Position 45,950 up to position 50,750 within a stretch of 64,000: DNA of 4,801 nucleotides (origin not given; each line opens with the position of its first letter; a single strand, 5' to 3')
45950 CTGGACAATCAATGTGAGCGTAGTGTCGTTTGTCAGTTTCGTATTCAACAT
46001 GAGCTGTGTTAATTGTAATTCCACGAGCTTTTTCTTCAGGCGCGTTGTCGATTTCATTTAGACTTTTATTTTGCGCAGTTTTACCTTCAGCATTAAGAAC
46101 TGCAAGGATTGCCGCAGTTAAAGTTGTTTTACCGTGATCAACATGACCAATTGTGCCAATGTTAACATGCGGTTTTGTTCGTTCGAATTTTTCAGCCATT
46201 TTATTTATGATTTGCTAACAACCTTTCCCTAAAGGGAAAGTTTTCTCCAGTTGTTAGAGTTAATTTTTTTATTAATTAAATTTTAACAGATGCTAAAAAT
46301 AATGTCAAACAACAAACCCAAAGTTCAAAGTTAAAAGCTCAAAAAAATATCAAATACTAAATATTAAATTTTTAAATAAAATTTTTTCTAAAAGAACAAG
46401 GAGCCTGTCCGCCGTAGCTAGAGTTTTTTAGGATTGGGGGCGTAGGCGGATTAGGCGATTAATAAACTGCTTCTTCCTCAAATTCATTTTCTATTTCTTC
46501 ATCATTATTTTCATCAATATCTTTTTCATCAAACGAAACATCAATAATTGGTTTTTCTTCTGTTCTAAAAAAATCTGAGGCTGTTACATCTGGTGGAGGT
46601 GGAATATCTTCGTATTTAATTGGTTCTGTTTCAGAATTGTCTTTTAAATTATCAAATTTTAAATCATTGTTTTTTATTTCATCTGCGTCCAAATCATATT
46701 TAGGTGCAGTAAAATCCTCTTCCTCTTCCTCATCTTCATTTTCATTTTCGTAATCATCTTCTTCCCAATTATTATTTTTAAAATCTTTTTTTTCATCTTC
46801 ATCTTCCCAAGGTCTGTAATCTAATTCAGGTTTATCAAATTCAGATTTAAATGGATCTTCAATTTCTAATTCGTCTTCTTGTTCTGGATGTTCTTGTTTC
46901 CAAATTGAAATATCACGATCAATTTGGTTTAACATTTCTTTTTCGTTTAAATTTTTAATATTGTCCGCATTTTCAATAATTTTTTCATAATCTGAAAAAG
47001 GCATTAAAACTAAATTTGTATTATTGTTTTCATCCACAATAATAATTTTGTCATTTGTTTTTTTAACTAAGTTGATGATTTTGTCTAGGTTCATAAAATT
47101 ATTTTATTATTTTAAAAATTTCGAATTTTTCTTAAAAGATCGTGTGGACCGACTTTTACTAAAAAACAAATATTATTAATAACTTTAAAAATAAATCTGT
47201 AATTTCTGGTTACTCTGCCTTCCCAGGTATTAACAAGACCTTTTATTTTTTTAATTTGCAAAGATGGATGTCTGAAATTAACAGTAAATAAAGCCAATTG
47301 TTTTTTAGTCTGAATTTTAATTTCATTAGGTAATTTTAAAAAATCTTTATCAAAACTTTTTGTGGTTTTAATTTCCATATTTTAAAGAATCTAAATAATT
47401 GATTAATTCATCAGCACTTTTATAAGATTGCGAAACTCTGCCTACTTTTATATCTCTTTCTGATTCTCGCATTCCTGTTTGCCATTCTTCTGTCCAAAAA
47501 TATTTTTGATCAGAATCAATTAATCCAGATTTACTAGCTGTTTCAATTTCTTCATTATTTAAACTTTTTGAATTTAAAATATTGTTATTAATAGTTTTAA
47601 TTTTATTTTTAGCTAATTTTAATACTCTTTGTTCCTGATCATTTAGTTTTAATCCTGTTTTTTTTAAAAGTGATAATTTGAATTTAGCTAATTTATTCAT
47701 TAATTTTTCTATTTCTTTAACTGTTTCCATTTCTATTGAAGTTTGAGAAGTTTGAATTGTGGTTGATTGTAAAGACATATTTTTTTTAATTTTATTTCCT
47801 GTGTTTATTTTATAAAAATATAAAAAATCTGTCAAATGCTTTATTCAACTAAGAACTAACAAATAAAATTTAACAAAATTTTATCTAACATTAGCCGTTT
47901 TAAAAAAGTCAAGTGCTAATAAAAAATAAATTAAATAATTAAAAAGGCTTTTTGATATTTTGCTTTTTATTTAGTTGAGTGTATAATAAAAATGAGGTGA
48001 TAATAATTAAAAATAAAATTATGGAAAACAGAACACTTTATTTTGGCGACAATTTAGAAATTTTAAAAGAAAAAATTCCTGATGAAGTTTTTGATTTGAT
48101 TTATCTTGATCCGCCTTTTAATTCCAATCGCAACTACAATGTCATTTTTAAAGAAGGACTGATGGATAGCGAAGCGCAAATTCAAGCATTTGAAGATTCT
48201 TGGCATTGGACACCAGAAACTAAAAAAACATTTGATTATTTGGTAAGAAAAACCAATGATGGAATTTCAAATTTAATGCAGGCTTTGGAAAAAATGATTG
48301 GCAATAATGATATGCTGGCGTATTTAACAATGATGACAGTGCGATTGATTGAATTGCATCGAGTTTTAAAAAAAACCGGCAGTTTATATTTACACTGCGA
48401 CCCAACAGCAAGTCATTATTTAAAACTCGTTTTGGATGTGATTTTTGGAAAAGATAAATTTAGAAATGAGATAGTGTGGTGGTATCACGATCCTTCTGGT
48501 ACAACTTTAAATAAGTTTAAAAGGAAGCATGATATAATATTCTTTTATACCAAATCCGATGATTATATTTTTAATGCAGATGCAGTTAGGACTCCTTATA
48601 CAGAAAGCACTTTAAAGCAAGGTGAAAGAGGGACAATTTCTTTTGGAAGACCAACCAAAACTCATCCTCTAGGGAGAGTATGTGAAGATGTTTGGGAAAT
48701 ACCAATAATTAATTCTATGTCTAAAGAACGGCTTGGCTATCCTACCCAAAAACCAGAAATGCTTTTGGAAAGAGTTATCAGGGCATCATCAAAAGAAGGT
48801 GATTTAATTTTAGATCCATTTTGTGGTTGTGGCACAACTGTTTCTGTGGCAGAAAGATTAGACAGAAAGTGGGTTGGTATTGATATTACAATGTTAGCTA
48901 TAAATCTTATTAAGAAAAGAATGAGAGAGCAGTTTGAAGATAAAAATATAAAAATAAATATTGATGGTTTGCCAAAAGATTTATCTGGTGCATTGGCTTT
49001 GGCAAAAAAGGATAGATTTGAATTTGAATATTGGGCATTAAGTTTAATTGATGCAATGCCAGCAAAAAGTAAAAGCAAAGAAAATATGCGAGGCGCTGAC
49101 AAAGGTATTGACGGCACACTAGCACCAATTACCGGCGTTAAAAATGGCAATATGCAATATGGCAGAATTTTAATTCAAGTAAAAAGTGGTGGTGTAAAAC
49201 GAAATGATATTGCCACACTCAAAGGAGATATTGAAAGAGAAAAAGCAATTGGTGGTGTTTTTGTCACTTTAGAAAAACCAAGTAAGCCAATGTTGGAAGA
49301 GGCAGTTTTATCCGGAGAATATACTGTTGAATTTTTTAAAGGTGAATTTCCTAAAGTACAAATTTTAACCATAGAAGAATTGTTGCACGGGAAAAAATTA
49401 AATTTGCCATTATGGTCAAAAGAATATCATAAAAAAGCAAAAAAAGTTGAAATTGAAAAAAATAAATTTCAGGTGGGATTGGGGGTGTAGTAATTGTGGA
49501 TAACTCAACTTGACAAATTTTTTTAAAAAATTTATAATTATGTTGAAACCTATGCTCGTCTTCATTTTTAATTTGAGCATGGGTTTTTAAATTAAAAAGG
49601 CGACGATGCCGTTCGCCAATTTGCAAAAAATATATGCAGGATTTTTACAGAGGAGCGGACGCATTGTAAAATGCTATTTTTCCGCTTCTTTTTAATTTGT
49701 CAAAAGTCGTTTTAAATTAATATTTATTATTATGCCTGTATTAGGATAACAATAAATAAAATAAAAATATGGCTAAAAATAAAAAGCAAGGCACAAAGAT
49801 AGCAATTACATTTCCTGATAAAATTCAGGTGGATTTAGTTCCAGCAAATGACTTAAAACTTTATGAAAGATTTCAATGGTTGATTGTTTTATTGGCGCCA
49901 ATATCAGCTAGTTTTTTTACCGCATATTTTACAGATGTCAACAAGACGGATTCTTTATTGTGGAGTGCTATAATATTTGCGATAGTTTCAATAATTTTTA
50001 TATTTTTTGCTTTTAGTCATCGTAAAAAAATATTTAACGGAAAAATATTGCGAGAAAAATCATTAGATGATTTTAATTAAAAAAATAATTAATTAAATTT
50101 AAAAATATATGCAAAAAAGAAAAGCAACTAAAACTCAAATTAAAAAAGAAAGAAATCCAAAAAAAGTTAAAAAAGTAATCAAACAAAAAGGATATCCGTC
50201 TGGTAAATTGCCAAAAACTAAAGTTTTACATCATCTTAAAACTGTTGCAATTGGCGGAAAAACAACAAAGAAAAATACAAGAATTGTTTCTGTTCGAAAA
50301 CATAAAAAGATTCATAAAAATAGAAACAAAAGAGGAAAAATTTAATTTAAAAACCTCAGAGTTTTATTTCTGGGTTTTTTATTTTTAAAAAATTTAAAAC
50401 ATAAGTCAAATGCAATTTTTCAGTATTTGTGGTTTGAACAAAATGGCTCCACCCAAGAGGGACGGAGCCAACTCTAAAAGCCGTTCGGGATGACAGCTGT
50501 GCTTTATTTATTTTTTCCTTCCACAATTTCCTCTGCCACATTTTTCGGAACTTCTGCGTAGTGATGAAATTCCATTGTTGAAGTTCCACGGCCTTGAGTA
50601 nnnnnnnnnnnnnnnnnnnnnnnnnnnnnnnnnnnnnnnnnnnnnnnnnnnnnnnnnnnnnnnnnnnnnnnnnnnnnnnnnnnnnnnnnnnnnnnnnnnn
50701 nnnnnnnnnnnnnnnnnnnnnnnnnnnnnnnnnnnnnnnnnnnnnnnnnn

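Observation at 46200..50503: About 4.3 kb accessory insertion splitting the conserved fusA-tuf linkage, carrying a defence-like gene set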

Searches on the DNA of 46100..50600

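Call 33: search_rna_families(source=window, start=46100, end=50600, threshold=evalue, max_evalue=1)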
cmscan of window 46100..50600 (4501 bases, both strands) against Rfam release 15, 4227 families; matches with E-value up to 1: 1.
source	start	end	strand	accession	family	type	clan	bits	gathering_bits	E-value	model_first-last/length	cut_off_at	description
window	48300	48357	+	RF01152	sR1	Gene; snRNA; snoRNA; CD-box;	-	19.4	45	0.086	1-57/57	no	Small nucleolar RNA sR1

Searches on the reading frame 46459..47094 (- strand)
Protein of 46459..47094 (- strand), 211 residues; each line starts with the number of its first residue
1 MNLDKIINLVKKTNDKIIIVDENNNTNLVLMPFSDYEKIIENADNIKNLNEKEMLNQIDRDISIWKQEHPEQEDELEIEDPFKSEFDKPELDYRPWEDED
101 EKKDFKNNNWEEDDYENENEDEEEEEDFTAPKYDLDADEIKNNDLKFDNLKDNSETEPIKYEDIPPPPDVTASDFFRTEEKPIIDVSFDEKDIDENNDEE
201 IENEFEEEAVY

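Call 3: search_protein_families(library=pfam, proteins=[window:46459-47094:-], max_evalue=0.1)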
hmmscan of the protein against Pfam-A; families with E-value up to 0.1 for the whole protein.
window:46459-47094:- (211 aa): 1 family
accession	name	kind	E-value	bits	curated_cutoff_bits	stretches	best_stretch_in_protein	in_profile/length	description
PF02604.26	PhdYeFM_antitox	-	5.4e-06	26.5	29.8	1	2-59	12-68/74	Antitoxin Phd_YefM, type II toxin-antitoxin system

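Call 4: search_protein_families(library=padloc, proteins=[window:46459-47094:-], max_evalue=0.1)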
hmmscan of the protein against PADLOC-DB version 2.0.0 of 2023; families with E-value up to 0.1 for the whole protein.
window:46459-47094:- (211 aa): 1 family
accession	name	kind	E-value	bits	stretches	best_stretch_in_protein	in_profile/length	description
PDLC02967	RT-Toprim_I-C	-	0.0058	13.5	1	10-119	423-522/549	single gene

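Call 6: search_protein_families(library=ncbifam, proteins=[window:46459-47094:-], max_evalue=0.1)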
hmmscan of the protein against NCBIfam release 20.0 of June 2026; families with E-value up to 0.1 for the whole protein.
window:46459-47094:- (211 aa): 0 families

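Call 67: search_protein_families(library=phrogs, proteins=[window:46459-47094:-], max_evalue=0.01)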
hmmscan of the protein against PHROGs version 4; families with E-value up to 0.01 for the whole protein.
window:46459-47094:- (211 aa): 0 families

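Call 70: predict_structure(alignment_id=A5)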
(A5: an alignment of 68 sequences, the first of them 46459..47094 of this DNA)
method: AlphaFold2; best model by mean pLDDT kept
length: 211 residues; sequences in the alignment: 68
mean_pLDDT: 68.2   pTM: 0.27
mean pLDDT of the five models: 68.2, 67.0, 66.8, 65.7, 65.5
residues with pLDDT >= 90: 4; 70-90: 88; 50-70: 95; < 50: 24
segments of 3 or more residues with pLDDT < 50: 94-101, 116-122
pLDDT, mean of each block of 10 residues (from residue 1): 85 86 86 79 72 83 83 61 60 48 51 49 54 61 53 67 87 76 64 57 71 71
secondary structure, 60 per line:
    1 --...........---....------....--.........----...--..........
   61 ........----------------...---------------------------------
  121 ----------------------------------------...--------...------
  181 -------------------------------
elements in order: H3-13 E17-20 E27-30 H33-41 H51-68

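Call 73: fold_search(model_id=the predicted structure, library=pdb)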
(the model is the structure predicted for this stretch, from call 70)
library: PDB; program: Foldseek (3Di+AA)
matches with E <= 10: 324; with E <= 0.001: 0
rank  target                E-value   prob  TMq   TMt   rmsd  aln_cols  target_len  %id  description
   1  8yxv_G                2.8e-01  0.89  0.19  0.47   8.5        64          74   19  Toxin-antitoxin complex from Streptococcus pneumoniae (released 2025-04-09)
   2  9qtu_A                3.6e-01  0.41  0.13  0.08   4.9        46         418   26  human PAN2-PAN3 deadenylase complex in the apo state (released 2025-12-10)
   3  1lj9_A                8.1e-01  0.25  0.11  0.16   9.1        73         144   14  The crystal structure of the transcriptional regulator SlyA (released 2003-01-21)
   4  2gxg                  8.1e-01  0.20  0.14  0.18   8.9        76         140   17  Crystal structure of EmrR homolog from hyperthermophilic archaea Sulfolobus tokodaii strain7 (released 2007-03-20)
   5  8zde_A                8.7e-01  0.18  0.12  0.16   8.7        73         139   20  Crystal structure of HsmR with DNA bound (released 2025-11-05)
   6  8xt8_D                9.9e-01  0.12  0.10  0.13   9.0        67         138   15  Clostridioides difficile MarR (WP_003434724) with Hg-bound (released 2024-11-20)
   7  8zde_C                1.1e+00  0.15  0.12  0.15   8.6        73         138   20  Crystal structure of HsmR with DNA bound (released 2025-11-05)
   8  4ld5_C                1.1e+00  0.12  0.14  0.18   8.0        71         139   10  Crystal structure of MepR Q18P mutant from multidrug resistant S. aureus clinical isolate (released 2013-09-11)
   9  4mnu_B                1.1e+00  0.11  0.10  0.12   9.5        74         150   22  Crystal Structure of Uncharacterized SlyA-like Transcription Regulator from Listeria monocytogenes (released 2013-09-25)
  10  7v5y_A                1.1e+00  0.82  0.18  0.57   1.8        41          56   22  Crystal structure of hexameric complex of Sa2YoeB-Sa2YefM toxin-antitoxin from Staphylococcus aureus (released 2021-12-15)
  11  3l9f_A                1.1e+00  0.08  0.10  0.12  12.6       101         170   14  The Crystal Structure of smu.1604c from Streptococcus mutans UA159 (released 2011-01-05)
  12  1s3j_A                1.3e+00  0.20  0.12  0.17   9.0        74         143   11  X-ray crystal structure of YusO protein from Bacillus subtilis (released 2004-04-13)
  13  8za5_B                1.3e+00  0.15  0.12  0.16   8.5        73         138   18  Crystal structure of HsmR (released 2025-10-29)
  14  6pcp_A                1.3e+00  0.12  0.13  0.17   8.5        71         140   15  Mechanism for regulation of DNA binding of Bordetella bronchiseptica BpsR by 6-hydroxynicotinic acid (released 2019-11-06)
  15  8xt8_B                1.3e+00  0.11  0.11  0.13   8.8        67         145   15  Clostridioides difficile MarR (WP_003434724) with Hg-bound (released 2024-11-20)
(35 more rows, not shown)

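Call 75: search_protein_families(library=pfam, alignment_id=A5, max_evalue=0.01)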
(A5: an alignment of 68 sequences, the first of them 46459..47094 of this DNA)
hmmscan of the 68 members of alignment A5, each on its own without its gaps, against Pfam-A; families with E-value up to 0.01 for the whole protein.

A. member 1, window:46459-47094:- (211 aa): 1 family
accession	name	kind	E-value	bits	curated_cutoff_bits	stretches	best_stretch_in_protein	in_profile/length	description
PF02604.26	PhdYeFM_antitox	-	5.4e-06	26.5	29.8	1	2-59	12-68/74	Antitoxin Phd_YefM, type II toxin-antitoxin system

B. families by the number of members that match (of 68 scanned): 6 families
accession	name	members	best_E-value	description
PF02604.26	PhdYeFM_antitox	47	1.7e-08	Antitoxin Phd_YefM, type II toxin-antitoxin system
PF18506.7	RelB-like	6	0.00038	RelB Antitoxin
PF01406.26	tRNA-synt_1e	3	0.0003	tRNA synthetases class I (C) catalytic domain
PF09703.15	Cas_Csa4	1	0.00042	CRISPR-associated protein (Cas_Csa4)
PF01086.22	Clathrin_lg_ch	1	0.0013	Clathrin light chain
PF20779.2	MACPF_D2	1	0.0075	MACPF protein, D2 domain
